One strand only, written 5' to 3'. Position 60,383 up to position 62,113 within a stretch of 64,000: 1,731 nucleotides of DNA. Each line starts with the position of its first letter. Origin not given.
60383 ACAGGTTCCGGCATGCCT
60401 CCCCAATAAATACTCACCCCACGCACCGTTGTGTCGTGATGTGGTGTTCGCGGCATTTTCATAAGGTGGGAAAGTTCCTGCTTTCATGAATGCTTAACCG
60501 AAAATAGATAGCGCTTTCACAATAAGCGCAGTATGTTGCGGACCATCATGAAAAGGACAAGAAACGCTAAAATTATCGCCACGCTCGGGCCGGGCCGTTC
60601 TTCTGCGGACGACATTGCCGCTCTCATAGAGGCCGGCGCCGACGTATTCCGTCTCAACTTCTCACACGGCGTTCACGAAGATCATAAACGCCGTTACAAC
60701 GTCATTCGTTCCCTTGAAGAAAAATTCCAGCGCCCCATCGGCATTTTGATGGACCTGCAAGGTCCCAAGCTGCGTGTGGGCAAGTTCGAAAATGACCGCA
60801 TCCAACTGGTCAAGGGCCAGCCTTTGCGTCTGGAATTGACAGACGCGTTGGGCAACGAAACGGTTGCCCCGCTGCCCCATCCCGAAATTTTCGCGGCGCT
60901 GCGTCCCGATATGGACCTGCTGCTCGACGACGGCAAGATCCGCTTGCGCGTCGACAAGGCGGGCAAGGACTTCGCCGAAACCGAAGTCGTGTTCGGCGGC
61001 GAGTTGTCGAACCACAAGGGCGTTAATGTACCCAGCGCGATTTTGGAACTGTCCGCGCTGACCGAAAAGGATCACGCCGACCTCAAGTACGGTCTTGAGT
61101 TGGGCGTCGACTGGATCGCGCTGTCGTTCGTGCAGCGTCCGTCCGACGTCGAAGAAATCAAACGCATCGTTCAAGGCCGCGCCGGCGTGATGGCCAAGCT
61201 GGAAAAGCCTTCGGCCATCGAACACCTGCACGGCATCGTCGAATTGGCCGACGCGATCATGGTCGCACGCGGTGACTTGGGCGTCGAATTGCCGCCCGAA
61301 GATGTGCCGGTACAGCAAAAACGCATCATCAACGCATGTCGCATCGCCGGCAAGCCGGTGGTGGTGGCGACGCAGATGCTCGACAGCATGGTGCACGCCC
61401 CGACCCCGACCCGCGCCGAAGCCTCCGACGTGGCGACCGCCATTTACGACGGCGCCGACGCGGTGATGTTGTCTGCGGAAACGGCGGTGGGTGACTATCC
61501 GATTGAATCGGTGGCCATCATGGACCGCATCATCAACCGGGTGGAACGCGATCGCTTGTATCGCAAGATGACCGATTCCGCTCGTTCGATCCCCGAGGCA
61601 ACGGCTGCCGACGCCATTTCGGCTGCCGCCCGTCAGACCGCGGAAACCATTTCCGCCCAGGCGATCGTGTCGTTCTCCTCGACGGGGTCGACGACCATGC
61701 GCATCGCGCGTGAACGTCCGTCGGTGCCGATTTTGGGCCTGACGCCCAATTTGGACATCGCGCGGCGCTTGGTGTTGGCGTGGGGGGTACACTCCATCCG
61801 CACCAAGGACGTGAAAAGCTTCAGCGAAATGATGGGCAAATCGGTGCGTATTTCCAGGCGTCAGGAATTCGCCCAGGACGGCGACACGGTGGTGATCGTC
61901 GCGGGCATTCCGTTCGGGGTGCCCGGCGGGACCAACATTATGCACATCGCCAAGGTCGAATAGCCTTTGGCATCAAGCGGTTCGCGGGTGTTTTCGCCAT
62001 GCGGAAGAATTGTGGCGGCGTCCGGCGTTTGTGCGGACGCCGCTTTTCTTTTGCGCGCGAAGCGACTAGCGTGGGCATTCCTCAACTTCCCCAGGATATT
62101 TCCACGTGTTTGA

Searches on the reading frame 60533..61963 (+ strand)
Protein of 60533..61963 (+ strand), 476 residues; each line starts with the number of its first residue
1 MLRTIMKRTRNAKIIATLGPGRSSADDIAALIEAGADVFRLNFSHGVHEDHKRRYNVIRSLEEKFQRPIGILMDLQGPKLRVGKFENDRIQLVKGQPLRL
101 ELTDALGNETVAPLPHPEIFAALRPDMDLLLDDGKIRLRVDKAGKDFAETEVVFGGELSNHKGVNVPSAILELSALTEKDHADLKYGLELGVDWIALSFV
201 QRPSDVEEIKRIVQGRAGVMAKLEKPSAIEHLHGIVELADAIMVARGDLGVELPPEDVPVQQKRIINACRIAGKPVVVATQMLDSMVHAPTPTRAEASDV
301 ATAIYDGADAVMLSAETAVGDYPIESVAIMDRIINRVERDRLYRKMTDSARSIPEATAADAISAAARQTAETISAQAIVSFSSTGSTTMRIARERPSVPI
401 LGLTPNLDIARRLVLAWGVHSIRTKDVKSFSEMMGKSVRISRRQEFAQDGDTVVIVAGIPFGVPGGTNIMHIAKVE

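Call 56: search_protein_families(library=pfam, proteins=[window:60533-61963:+], max_evalue=0.0001)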
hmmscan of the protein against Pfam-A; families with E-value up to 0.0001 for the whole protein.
window:60533-61963:+ (476 aa): 2 families
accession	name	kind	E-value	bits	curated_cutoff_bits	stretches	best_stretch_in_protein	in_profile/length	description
PF00224.27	PK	-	2.3e-105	352.8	30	1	10-327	2-328/328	Pyruvate kinase, barrel domain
PF02887.21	PK_C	-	2.4e-33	115.1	28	1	360-472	1-113/114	Pyruvate kinase, alpha/beta domain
